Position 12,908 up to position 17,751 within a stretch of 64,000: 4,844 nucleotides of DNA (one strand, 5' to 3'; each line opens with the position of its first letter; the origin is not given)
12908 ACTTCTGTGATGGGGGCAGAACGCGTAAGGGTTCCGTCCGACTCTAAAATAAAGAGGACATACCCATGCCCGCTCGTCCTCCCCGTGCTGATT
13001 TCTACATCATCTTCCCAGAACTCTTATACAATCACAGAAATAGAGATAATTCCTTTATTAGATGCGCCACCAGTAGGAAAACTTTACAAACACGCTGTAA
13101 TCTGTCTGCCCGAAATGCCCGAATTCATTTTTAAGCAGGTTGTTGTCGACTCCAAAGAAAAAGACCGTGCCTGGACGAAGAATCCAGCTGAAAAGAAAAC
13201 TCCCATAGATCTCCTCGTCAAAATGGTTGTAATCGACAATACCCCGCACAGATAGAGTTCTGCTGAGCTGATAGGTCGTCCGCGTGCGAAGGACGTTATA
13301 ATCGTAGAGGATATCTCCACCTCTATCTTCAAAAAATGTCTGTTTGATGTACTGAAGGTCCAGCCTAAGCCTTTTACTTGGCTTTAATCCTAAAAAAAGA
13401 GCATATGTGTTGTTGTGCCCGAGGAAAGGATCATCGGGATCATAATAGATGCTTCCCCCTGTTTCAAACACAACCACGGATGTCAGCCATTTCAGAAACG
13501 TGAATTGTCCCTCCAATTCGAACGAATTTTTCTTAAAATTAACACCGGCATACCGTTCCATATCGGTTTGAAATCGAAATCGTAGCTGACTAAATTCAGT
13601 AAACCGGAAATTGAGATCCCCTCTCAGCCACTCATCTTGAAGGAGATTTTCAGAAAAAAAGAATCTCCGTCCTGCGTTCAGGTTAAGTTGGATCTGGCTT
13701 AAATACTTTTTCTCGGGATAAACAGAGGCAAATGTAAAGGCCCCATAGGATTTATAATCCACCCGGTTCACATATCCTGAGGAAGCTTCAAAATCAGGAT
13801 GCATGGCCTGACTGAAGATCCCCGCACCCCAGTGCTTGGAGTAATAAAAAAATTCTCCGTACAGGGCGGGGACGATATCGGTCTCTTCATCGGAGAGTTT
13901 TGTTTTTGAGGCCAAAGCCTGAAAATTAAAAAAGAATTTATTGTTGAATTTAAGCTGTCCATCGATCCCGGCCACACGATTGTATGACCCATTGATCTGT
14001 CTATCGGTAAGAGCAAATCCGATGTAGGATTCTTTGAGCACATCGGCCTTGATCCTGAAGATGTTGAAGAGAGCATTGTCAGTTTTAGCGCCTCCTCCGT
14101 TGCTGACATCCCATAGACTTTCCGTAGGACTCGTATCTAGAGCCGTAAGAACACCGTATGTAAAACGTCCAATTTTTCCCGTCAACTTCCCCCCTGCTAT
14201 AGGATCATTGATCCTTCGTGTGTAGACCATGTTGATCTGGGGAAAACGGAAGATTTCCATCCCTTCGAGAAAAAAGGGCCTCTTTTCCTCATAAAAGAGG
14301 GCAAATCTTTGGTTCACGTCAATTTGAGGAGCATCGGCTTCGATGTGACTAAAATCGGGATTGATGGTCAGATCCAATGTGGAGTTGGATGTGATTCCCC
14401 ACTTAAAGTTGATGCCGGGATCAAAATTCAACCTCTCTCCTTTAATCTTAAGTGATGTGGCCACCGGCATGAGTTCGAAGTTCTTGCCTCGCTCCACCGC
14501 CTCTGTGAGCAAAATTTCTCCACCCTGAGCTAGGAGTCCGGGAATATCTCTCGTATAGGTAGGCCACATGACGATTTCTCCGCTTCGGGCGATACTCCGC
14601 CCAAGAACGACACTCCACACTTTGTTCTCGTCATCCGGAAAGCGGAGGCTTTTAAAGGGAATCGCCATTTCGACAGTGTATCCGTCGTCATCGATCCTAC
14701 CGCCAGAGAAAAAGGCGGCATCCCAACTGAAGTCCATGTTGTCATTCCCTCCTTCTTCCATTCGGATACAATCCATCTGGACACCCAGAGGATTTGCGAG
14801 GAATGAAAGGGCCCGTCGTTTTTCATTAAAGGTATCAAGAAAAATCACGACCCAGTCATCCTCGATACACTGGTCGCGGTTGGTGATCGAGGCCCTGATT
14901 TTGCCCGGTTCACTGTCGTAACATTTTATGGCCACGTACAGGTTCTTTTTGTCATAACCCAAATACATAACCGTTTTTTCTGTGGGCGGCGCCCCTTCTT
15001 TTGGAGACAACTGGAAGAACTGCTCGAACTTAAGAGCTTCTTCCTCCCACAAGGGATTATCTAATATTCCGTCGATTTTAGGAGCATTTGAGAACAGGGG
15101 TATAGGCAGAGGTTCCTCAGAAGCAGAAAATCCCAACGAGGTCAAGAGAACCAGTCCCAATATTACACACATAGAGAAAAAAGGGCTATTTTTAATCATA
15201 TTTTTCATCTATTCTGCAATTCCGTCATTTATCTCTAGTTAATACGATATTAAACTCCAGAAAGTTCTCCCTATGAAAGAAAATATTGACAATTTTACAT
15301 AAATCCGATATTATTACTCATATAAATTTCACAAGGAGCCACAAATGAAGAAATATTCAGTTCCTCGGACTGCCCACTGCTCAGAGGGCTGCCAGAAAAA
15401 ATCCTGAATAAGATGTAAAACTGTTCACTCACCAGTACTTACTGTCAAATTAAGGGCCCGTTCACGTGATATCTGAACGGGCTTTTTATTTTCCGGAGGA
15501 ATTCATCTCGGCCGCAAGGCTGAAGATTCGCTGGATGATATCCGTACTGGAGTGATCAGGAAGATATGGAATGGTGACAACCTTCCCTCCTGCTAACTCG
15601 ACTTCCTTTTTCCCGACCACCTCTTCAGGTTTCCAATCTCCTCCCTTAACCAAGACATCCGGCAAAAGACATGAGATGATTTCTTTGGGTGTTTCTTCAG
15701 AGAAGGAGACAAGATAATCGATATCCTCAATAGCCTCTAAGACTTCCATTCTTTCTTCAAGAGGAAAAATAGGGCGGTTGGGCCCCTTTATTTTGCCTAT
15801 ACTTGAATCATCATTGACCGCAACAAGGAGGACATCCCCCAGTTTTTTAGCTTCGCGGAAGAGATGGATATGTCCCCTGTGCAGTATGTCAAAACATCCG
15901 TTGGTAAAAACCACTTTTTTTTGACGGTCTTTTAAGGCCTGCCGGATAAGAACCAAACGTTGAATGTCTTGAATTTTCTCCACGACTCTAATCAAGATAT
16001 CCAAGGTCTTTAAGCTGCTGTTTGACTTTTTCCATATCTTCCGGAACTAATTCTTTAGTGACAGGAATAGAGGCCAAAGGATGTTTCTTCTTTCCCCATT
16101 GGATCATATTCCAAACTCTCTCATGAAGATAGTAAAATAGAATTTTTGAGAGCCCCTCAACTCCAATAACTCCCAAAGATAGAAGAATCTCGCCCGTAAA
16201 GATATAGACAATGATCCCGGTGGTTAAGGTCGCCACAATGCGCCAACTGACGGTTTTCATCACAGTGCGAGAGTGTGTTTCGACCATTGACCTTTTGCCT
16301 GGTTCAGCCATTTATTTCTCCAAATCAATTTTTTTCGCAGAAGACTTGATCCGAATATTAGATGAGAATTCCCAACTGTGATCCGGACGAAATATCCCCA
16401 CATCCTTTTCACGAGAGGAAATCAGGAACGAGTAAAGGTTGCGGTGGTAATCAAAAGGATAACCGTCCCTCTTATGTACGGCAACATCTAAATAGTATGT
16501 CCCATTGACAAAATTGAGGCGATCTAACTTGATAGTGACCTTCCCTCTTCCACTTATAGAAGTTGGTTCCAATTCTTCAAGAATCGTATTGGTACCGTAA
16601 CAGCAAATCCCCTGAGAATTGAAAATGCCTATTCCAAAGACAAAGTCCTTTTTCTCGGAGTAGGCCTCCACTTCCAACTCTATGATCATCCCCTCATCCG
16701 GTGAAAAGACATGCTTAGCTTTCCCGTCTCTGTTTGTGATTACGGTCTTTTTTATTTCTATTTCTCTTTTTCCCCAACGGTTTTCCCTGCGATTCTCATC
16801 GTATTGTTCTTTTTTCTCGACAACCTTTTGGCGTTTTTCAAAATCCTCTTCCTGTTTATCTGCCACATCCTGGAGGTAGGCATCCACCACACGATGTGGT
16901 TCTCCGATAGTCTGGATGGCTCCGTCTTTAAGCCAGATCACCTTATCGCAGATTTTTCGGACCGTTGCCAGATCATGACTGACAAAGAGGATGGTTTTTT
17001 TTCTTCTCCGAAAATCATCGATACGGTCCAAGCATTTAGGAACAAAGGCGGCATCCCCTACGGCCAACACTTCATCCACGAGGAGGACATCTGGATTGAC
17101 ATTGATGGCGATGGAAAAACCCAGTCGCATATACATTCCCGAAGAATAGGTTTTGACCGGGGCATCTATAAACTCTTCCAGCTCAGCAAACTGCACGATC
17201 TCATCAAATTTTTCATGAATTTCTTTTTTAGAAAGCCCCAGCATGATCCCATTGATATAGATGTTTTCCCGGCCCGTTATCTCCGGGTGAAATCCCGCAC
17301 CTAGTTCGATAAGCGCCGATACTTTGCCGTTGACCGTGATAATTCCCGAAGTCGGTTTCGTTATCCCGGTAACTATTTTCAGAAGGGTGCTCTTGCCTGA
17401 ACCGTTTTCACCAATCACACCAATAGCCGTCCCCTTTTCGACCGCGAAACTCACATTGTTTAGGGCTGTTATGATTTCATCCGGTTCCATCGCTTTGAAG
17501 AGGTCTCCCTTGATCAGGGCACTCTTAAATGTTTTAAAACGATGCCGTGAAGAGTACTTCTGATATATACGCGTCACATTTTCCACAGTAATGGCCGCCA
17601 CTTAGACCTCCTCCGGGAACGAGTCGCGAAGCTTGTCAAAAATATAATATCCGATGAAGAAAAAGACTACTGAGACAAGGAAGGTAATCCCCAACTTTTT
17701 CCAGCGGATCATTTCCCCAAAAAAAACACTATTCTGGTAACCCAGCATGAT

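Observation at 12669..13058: GC-rich ~390-bp segment bounded by a 29-bp inverted repeat, wedged between the DUF5916 stop codon and the mfd promoter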

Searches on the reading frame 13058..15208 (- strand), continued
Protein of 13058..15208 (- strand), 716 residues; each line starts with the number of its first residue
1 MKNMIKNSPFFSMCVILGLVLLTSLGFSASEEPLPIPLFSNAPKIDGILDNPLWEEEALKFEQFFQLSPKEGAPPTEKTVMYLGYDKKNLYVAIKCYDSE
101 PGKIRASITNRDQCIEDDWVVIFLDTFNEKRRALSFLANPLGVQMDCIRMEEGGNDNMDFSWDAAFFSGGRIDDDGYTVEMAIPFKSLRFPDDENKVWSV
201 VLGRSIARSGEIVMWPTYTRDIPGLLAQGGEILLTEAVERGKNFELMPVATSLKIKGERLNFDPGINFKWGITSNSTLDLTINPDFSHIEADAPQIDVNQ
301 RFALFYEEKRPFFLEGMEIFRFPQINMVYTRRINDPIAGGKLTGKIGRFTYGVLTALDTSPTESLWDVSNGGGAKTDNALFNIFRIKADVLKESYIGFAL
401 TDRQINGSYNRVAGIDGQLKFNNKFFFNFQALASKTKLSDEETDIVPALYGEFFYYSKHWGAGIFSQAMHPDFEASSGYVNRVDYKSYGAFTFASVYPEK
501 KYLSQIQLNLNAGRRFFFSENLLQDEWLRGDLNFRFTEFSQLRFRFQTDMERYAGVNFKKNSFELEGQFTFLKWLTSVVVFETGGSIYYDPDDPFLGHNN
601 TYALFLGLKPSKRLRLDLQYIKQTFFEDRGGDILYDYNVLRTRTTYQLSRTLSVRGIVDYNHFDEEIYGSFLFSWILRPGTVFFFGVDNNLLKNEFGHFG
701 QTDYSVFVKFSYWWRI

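Call 94: find_encoding_contigs(protein=P0016, flank=5000, max_places=2)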
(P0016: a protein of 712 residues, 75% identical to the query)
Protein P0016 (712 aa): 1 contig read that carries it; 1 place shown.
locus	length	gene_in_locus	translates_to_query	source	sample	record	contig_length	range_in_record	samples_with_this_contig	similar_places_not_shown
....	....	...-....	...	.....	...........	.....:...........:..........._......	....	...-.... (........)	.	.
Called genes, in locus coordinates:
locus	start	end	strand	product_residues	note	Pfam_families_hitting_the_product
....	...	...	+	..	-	-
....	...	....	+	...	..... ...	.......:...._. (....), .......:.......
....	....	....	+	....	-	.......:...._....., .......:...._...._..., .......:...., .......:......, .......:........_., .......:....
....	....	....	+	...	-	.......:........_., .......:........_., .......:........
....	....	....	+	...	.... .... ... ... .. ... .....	?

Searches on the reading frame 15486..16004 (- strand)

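Call 10: search_protein_families(library=pfam, proteins=[window:15486-16004:-], max_evalue=0.1)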
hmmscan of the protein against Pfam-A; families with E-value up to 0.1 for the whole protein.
window:15486-16004:- (172 aa): 3 families
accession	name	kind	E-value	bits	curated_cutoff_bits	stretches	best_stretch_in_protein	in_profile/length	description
PF01467.32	CTP_transf_like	-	1.6e-21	77.3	21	1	33-159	1-133/133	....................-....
PF06574.18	FAD_syn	-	8.8e-05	22.8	27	1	26-101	3-85/158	FAD synthetase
PF02569.21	Pantoate_ligase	-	0.0045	16.6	20.7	1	7-63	2-54/268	Pantoate-beta-alanine ligase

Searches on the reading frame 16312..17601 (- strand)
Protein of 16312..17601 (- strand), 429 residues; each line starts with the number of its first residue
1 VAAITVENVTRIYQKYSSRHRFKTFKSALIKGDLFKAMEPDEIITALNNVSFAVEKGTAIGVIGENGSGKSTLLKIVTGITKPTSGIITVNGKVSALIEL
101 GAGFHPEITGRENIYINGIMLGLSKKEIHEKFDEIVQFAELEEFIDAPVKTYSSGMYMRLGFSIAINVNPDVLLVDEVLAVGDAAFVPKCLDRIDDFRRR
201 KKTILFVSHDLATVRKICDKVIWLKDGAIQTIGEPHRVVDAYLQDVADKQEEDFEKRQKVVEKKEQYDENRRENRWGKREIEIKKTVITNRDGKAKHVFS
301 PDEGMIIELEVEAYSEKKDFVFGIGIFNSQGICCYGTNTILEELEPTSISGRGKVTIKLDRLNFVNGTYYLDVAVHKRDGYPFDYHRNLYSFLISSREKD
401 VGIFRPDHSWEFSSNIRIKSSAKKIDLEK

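Call 10: search_protein_families(library=pfam, proteins=[window:16312-17601:-], max_evalue=0.1)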
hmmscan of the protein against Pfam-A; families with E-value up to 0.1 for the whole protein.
window:16312-17601:- (429 aa): 5 families
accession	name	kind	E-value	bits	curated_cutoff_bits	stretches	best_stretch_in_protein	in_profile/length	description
PF14524.12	Wzt_C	-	3.7e-26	92.3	30.4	1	273-405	2-142/143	Wzt C-terminal domain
PF00005.33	ABC_tran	-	1.1e-21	78.3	25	1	47-178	1-135/137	ABC transporter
PF13555.12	AAA_29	-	0.003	17.7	27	1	52-74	17-39/61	P-loop containing region of AAA domain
PF13304.12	AAA_21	-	0.0056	17.2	27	1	61-78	3-20/304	AAA domain, putative AbiEii toxin, Type IV TA system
PF25683.1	URGCP_GTPase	-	0.067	12.4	55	0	42-108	174-240/396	URGCP-like GTPase domain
